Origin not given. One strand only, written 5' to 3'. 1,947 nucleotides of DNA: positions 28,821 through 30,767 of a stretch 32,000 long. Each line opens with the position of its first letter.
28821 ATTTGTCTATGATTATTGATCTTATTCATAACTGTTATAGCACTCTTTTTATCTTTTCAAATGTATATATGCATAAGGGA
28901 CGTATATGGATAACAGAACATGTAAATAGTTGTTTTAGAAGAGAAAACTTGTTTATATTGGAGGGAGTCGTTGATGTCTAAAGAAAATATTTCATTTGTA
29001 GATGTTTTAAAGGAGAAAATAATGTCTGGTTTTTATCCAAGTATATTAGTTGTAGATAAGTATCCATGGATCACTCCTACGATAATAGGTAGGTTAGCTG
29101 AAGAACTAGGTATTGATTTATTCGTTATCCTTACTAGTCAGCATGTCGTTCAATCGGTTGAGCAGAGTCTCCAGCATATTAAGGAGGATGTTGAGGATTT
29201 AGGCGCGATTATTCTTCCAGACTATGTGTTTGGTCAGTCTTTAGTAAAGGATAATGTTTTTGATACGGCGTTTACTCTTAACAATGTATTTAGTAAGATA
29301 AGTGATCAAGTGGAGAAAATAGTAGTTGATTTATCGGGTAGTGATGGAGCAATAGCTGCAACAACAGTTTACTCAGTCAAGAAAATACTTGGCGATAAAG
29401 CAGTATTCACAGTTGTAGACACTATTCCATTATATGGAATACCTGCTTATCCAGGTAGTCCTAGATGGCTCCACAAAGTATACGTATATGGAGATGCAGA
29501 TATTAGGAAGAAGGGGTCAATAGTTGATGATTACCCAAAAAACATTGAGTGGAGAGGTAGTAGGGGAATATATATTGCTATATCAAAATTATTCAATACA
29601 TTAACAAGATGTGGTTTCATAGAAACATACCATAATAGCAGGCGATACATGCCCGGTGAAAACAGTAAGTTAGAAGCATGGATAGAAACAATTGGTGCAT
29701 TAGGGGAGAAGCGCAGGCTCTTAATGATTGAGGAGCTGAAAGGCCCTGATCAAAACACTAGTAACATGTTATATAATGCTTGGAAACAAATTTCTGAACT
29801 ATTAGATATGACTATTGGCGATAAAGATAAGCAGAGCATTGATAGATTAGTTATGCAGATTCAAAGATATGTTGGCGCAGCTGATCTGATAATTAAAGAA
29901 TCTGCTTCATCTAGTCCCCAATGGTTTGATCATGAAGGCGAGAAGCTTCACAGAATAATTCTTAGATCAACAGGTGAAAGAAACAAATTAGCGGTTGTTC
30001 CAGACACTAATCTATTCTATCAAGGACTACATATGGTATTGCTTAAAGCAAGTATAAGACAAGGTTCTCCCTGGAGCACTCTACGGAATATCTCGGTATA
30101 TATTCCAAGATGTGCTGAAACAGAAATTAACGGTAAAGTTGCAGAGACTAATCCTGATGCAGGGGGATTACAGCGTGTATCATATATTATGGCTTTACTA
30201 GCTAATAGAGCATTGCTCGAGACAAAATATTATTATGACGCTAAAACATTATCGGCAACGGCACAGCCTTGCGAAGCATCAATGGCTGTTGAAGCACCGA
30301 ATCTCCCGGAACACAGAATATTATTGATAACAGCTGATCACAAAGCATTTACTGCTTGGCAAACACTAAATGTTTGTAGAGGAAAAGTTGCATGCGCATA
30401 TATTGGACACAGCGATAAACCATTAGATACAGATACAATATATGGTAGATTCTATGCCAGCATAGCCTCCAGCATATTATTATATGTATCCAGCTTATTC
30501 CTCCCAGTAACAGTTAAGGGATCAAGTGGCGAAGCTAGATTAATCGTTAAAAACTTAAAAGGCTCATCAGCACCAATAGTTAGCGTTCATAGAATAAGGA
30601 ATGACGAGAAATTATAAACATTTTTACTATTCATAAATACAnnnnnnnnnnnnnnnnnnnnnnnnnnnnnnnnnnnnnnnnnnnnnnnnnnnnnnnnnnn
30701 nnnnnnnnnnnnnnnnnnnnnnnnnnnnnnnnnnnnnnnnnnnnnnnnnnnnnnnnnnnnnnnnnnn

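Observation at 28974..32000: Candidate novel module: sensor-like alpha/beta domain fused to a PIN nuclease, followed by a Tfx regulator and a large helical protein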

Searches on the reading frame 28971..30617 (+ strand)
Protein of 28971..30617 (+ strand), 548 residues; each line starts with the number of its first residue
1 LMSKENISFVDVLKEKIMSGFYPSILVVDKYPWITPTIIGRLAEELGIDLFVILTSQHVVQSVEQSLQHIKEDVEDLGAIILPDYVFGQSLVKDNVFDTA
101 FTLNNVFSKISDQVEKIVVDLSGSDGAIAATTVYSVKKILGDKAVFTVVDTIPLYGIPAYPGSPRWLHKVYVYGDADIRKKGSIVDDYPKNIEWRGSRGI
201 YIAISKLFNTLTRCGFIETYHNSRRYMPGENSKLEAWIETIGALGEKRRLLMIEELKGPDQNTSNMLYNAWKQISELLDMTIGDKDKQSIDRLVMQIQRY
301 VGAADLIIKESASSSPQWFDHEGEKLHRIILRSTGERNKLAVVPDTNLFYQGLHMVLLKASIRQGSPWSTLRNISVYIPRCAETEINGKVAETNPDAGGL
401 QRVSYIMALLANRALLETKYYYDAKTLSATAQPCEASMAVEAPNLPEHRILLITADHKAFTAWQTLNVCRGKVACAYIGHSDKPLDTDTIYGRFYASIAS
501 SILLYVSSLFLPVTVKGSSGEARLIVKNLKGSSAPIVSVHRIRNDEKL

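Call 3: search_protein_families(library=pfam, proteins=[window:28971-30617:+], max_evalue=1)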
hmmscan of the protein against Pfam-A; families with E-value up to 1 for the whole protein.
window:28971-30617:+ (548 aa): 0 families

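Call 4: search_protein_families(library=ncbifam, proteins=[window:28971-30617:+], max_evalue=1)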
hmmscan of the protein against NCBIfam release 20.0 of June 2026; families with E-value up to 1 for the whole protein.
window:28971-30617:+ (548 aa): 0 families

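Call 6: find_homologous_proteins(query=window:28974-30617:+, max_evalue=0.001)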
Query window:28974-30617:+ (547 aa): 43 proteins with E <= 0.001 among 8000 candidates.
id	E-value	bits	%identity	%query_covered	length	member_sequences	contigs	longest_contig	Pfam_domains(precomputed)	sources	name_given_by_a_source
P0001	0.0e+0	1226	100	100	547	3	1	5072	-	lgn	-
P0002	0.0e+0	1107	87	99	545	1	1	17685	-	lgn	-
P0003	1.9e-266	903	70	98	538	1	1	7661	-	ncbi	-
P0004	5.6e-265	898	71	95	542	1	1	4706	-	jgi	jgi:hypothetical protein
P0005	1.6e-258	877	70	98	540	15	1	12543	-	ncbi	-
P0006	2.5e-228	777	62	98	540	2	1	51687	-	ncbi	-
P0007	4.7e-220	750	62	96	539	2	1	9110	-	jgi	-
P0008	6.7e-216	736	59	98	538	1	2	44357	-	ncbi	-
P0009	8.2e-214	729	60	97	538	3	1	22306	-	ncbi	-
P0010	1.6e-209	715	60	99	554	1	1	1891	-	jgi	jgi:hypothetical protein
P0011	2.0e-208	711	59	97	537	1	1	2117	-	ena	-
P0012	3.4e-208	711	59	95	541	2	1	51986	-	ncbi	ncbi:MAG: hypothetical protein ABWW65_07970 [Thermoprotei archaeon]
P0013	1.5e-207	709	57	98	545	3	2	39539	-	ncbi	-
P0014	6.0e-207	707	59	95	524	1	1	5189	-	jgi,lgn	-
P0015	6.8e-207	706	57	98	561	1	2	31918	-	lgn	-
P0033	8.2e-144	498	44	98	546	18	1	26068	-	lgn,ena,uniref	uniref:Uncharacterized protein n=1 Tax=Thermogladius calderae TaxID=1200300 RepID=A0A7J3XXM5_9CREN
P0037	2.3e-125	437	41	97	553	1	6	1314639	-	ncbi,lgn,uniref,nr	ncbi:hypothetical protein [Desulfurococcus mucosus]|uniref:Uncharacterized protein n=1 Tax=Desulfuro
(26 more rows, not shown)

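Call 7: search_solved_structures(query=window:28974-30617:+, max_evalue=10, show_alignments=2)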
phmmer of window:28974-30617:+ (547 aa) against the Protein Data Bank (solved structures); distinct sequences matched with E-value up to 10: 1.
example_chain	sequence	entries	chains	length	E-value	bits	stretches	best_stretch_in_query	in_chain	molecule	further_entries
3k1y_A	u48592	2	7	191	0.97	11.3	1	111-159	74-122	oxidoreductase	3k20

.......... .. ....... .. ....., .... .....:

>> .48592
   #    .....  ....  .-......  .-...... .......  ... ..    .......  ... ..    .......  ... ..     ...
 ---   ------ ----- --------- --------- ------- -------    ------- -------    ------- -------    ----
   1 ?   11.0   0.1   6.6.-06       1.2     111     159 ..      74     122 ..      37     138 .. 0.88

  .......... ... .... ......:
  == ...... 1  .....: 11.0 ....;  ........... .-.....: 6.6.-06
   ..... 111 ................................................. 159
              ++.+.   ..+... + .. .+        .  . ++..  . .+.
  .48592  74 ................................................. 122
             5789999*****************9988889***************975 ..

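Call 8: search_protein_families(library=padloc, proteins=[window:28974-30617:+], max_evalue=1)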
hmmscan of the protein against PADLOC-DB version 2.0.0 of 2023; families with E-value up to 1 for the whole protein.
window:28974-30617:+ (547 aa): 3 families
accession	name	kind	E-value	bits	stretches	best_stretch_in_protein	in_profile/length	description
PDLC01979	CARF_m12--CARF_PIN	-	2.3e-281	932.1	1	5-544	3-532/533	-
PDLC01984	CARF_m3--CARF_PIN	-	3e-12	44.4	2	334-508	253-406/433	-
PDLC01983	CARF_m3--CARF_PIN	-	1.1e-05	23.2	1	340-469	242-342/397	-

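Call 22: find_encoding_contigs(protein=P0001, flank=10000, max_places=4)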
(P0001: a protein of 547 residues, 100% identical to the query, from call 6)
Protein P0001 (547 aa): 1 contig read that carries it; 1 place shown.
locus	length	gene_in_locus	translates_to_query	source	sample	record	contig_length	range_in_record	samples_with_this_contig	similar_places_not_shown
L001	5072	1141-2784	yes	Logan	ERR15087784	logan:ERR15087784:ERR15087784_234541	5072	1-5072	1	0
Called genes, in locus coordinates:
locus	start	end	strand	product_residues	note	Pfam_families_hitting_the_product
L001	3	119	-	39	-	?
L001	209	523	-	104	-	-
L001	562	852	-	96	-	-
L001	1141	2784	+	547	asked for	-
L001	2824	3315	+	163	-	PF14601:TFX_C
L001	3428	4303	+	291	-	-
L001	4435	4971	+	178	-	PF18306:LDcluster4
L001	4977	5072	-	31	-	?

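Call 23: find_encoding_contigs(protein=P0002, flank=10000, max_places=4)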
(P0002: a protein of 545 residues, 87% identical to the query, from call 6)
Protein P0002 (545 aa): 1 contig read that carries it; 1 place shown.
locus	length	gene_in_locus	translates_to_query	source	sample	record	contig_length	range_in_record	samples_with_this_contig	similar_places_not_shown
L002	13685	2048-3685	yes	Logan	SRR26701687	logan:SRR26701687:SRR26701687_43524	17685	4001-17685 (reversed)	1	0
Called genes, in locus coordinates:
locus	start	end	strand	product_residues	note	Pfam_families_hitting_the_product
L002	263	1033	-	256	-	-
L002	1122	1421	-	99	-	-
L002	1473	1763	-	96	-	-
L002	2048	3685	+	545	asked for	-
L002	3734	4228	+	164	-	PF14601:TFX_C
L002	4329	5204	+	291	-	-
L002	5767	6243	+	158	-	PF18306:LDcluster4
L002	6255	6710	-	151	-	PF04277:OAD_gamma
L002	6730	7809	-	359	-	PF03977:OAD_beta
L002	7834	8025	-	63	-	-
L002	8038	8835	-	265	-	PF01925:TauE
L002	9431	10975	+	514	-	PF01979:Amidohydro_1 (faint), PF07969:Amidohydro_3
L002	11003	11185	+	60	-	-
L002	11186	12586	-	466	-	PF02878:PGM_PMM_I, PF02879:PGM_PMM_II, PF00408:PGM_PMM_IV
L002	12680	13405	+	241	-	-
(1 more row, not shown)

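Call 26: find_related_loci(query=A1, collection=genome_contigs, flank=10000)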
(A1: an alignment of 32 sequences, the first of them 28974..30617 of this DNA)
Query A1 (547 aa) in genome_contigs; peptide patterns used: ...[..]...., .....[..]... (x = any residue, [..] = any of these).
59 stretches matched a pattern; 24 encode a relative of the query (tblastn E <= 1e-3); 24 distinct loci.
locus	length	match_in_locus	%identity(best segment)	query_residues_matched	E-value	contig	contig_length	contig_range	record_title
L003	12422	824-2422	70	8-542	0e+0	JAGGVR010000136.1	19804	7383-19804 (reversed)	MAG: Staphylothermus sp. isolate AUK105 PB_MBMC_059_c_000000000104, whole genome shotgun sequence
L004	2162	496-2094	70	8-542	0e+0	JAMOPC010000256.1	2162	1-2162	MAG: Desulfurococcales archaeon isolate 4559-240_metabat1_scaf2bin.015 4559-240_scaffold_31027_c1, whole genome shotgun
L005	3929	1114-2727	68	8-547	0e+0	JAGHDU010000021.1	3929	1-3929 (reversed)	MAG: Staphylothermus sp. isolate AUK316 PB_MBMC_270_c_000000000291, whole genome shotgun sequence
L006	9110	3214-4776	62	22-545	0e+0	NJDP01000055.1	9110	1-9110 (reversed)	MAG: Desulfurococcales archaeon ex4484_58 ex4484_58_scaffold_5778_length_9110__count_1201, whole genome shotgun sequence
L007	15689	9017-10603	59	11-542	0e+0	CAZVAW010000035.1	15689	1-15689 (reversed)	MAG TPA_asm: uncultured Desulfurococcaceae archaeon isolate SRP141559_co1_79 genome assembly, contig: NODE_1945_length_1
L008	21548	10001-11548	59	24-542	0e+0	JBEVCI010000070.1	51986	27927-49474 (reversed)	MAG: Thermoprotei archaeon isolate 2_1_SS_W3_F1_Bin002_Water NODE_96_length_52032_cov_14.703446, whole genome shotgun se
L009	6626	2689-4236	60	24-542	0e+0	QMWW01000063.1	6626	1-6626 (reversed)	MAG: Thermoprotei archaeon isolate B50_G16 B50_Guay16_scaffold_11323, whole genome shotgun sequence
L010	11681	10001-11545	57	17-540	0e+0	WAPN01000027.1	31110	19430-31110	MAG: Desulfurococcales archaeon isolate S144_56_esom k151_422418, whole genome shotgun sequence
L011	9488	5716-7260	57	17-540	0e+0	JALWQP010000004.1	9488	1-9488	MAG: Desulfurococcales archaeon isolate M2_metabat1_scaf2bin.071 M2_NODE_10669_length_9488_cov_2.411174, whole genome sh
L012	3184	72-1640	57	12-540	0e+0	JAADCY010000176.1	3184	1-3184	MAG: Thermoproteota archaeon isolate L_MaxBin.049 contig-127_42192, whole genome shotgun sequence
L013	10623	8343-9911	57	12-540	0e+0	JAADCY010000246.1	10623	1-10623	MAG: Thermoproteota archaeon isolate L_MaxBin.049 contig-127_7419, whole genome shotgun sequence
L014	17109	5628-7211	59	12-540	0e+0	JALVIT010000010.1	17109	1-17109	MAG: Desulfurococcales archaeon isolate A1_metabat1_scaf2bin.151 A1_NODE_1171_length_17109_cov_3.203568, whole genome sh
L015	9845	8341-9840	57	12-517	0e+0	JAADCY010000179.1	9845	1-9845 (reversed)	MAG: Thermoproteota archaeon isolate L_MaxBin.049 contig-127_8418, whole genome shotgun sequence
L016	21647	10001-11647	56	7-541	0e+0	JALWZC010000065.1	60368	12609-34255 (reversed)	MAG: Desulfurococcales archaeon isolate T2_metabat1_scaf2bin.072 T2_NODE_264_length_60368_cov_1.808054, whole genome sho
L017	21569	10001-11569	57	8-540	0e+0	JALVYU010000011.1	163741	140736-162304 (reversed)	MAG: Desulfurococcales archaeon isolate T10_maxbin2_scaf2bin.134 T10_NODE_13_length_163741_cov_35.127336, whole genome s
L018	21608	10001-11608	48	7-542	3e-176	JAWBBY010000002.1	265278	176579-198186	MAG: Desulfurococcaceae archaeon isolate GMQP_201705_bins_42 GMQP_201705_bins_42_scaffold_2, whole genome shotgun sequen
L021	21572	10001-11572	45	21-541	2e-152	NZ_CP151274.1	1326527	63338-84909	Thermogladius sp. KZ2Tp1 chromosome, complete genome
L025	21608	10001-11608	40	8-538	9e-129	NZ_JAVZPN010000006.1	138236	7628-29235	MAG: Desulfurococcus sp. isolate DRTY-7_201601_bins_7 DRTY-7_201601_bins_7_scaffold_6, whole genome shotgun sequence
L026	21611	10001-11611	36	9-538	8e-119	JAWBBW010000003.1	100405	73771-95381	MAG: Desulfurococcaceae archaeon isolate GMQP_201705_bins_39 GMQP_201705_bins_39_scaffold_3, whole genome shotgun sequen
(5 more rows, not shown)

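Call 32: search_protein_families(library=pfam, proteins=[L001:3428-4303:+, L007:10620-11423:+, L007:7733-8845:-, L007:11631-12056:-, L014:7250-7642:+, L014:7771-8964:+, L007:14692-15564:-, L008:6526-7629:+, L017:9234-9815:-, L017:11989-12870:-], max_evalue=0.1)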
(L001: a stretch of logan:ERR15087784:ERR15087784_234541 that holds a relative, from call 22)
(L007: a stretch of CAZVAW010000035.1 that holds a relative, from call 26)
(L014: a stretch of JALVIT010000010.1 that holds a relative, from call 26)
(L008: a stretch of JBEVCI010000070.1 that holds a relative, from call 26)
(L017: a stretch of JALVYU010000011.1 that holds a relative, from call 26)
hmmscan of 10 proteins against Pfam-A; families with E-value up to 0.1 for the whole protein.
L001:3428-4303:+ (291 aa): 0 families

L007:10620-11423:+ (267 aa): 0 families

L007:7733-8845:- (370 aa): 1 family
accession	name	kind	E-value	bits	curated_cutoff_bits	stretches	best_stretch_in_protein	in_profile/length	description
PF13786.12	DUF4179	-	0.062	14.2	30.1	0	26-77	9-60/94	Domain of unknown function (DUF4179)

L007:11631-12056:- (141 aa): 1 family
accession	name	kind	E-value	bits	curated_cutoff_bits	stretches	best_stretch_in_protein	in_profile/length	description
PF09997.14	DUF2238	-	0.094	13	26.4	0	13-49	32-67/140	Predicted membrane protein (DUF2238)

L014:7250-7642:+ (130 aa): 1 family
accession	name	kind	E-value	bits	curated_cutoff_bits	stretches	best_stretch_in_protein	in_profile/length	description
PF02627.25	CMD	-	2.5e-22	79.1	23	1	40-116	1-77/84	Carboxymuconolactone decarboxylase family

L014:7771-8964:+ (397 aa): 1 family
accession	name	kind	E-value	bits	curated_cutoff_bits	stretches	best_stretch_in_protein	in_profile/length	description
PF01384.25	PHO4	-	1.3e-89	301.1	33.7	1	20-388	1-349/350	Phosphate transporter family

L007:14692-15564:- (290 aa): 1 family
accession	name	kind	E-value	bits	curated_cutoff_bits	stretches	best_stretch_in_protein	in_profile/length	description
PF04951.18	Peptidase_M55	-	1.4e-87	293.9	25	1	9-269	1-259/264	D-aminopeptidase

L008:6526-7629:+ (367 aa): 9 families
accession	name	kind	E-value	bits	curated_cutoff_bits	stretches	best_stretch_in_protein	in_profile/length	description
PF00005.33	ABC_tran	-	1.3e-31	110.4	25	1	21-163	1-136/137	ABC transporter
PF08402.16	TOBE_2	-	1.6e-09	38.1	21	1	289-358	1-76/76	TOBE domain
PF17912.7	OB_MalK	-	2.5e-06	28.7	27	1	237-296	1-53/53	MalK OB fold domain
PF03215.21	Rad17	-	0.00088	19.7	23.8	1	25-55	39-69/186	Rad17 P-loop domain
PF17850.7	CysA_C_terminal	-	0.0088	17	29.7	1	283-298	28-43/43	CysA C-terminal regulatory domain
PF00004.35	AAA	-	0.023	15.6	21.2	0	36-52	3-19/131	ATPase family associated with various cellular activities (AAA)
PF25199.1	nSTAND_NTPase5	-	0.04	14.2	34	0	28-68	38-79/145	Novel STAND NTPase 5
PF13304.12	AAA_21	-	0.061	13.8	27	0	34-54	2-22/304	AAA domain, putative AbiEii toxin, Type IV TA system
PF13191.12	AAA_16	-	0.095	13.6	32.6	0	30-52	21-45/167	AAA ATPase domain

L017:9234-9815:- (193 aa): 0 families

L017:11989-12870:- (293 aa): 1 family
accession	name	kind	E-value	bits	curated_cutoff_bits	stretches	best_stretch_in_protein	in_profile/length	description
PF00480.26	ROK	-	2.1e-54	185.5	22.9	1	15-271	53-291/294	ROK family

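Call 38: predict_structure(alignment_id=A1)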
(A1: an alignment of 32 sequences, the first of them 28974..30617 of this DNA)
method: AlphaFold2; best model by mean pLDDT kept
length: 547 residues; sequences in the alignment: 32
mean_pLDDT: 91.1   pTM: 0.92
mean pLDDT of the five models: 91.1, 90.2, 89.8, 89.2, 89.0
residues with pLDDT >= 90: 427; 70-90: 99; 50-70: 14; < 50: 7
segments of 3 or more residues with pLDDT < 50: 1-3, 544-547
pLDDT, mean of each block of 10 residues (from residue 1): 66 93 95 93 93 96 88 81 92 94 94 94 95 96 93 88 93 82 84 96 96 89 79 94 87 94 97 94 83 95 96 88 95 89 96 97 94 96 93 79 94 96 93 90 95 95 93 96 91 97 97 95 90 89 50
secondary structure, 60 per line:
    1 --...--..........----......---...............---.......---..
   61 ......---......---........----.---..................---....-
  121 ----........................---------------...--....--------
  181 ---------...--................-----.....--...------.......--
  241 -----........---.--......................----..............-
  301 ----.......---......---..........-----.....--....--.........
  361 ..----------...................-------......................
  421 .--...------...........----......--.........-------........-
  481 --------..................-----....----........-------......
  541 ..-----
elements in order: H8-17 E22-27 H31-45 E49-55 H59-66 H70-75 E79-82 H83-86 H95-112 E116-119 H125-142 E143-148 E169-172 E190-192 H195-210 E216-220 E223-225 E232-238 E246-253 H260-281 H286-299 E305-311 H315-320 H325-333 E339-343 H346-349 H352-362 E373-378 H379-391 H399-421 E424-426 H433-443 E448-453 H456-464 E472-479 H489-506 E512-515 E520-527 E535-542

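Call 41: fold_search(model_id=the predicted structure, library=pdb)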
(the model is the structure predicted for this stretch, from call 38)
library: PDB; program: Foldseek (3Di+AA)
matches with E <= 10: 1435; with E <= 0.001: 9
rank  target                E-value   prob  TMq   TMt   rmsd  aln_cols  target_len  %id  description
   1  9jxw_A                5.1e-10  1.00  0.48  0.60   7.5       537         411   12  Crystal structure of SiRe_0806 from Sulfolobus islandicus (released 2025-07-23)
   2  9jxx_C                5.4e-10  1.00  0.45  0.56   8.4       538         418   12  Crystal structure of SiRe_0806 in complex with cA4 (released 2025-07-23)
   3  9jxx_A                7.4e-10  1.00  0.47  0.60   7.2       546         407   12  Crystal structure of SiRe_0806 in complex with cA4 (released 2025-07-23)
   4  9jxx_B                3.0e-09  1.00  0.44  0.56   9.4       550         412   12  Crystal structure of SiRe_0806 in complex with cA4 (released 2025-07-23)
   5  9ofb_A                2.5e-04  0.85  0.20  0.18  27.5       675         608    9  CryoEM structure of Cad1 bound with cA4 and ATP, symmetry expanded dimer refined against a composite map (released 2025-08-20)
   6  8q3z_A                2.8e-04  0.94  0.22  0.25  18.2       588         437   11  Crystal structure of cA4-bound Can2 from Thermoanaerobacter brockii (released 2023-11-22)
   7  8bao_A                4.7e-04  0.99  0.22  0.31  22.4       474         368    9  Dysgonamonadaceae bacterium CRISPR ancillary nuclease 2 (released 2022-11-30)
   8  8t66_A                6.5e-04  1.00  0.18  0.54   3.8       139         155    9  cA6 bound Cam1 (released 2024-01-10)
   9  8q3y_A                1.0e-03  0.80  0.21  0.25  18.8       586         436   12  Crystal structure of apo Can2 from Thermoanaerobacter brockii (released 2023-11-22)
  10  9of1_B                1.1e-03  0.84  0.21  0.19  27.6       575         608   10  CryoEM structure of Cad1 in Apo form, symmetry expanded dimer, refined against a composite map (released 2025-08-20)
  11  9mmw_A                1.1e-03  0.75  0.20  0.18  27.6       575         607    9  CRISPR-associated deaminase Cad1 in cA4 bound in hexamer form refined against the consensus map (released 2025-11-12)
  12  8q44_A                1.2e-03  0.85  0.23  0.27  18.5       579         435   11  Crystal structure of cA4-bound Can2 (E364R) in complex with oligo-T DNA (released 2023-11-22)
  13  9zjw_A                1.3e-03  0.44  0.16  0.09  21.8       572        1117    9  Human sterile alpha motif domain-containing protein 9 (SAMD9), loss-of-function mutant R837A (released 2026-02-25)
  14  8t66_B                1.4e-03  1.00  0.18  0.55   4.3       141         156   11  cA6 bound Cam1 (released 2024-01-10)
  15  9mmw_B                1.6e-03  0.77  0.20  0.18  27.9       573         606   11  CRISPR-associated deaminase Cad1 in cA4 bound in hexamer form refined against the consensus map (released 2025-11-12)
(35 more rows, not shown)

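Call 42: find_homologous_proteins(query=L001:3428-4303:+, max_evalue=0.001)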
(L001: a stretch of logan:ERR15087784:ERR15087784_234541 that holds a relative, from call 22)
Query L001:3428-4303:+ (291 aa): 5 proteins with E <= 0.001 among 2786 candidates.
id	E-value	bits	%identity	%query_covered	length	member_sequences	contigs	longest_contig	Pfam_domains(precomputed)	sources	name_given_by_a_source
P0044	5.2e-181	618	99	100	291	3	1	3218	-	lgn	-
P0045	2.7e-166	570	88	100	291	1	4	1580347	-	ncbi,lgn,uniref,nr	ncbi:hypothetical protein [Staphylothermus hellenicus]|uniref:Uncharacterized protein n=1 Tax=Staphy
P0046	2.2e-124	432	67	96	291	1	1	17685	-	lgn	-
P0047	9.5e-92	325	48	98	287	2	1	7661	-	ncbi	-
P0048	8.8e-47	178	37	95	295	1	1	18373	-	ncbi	-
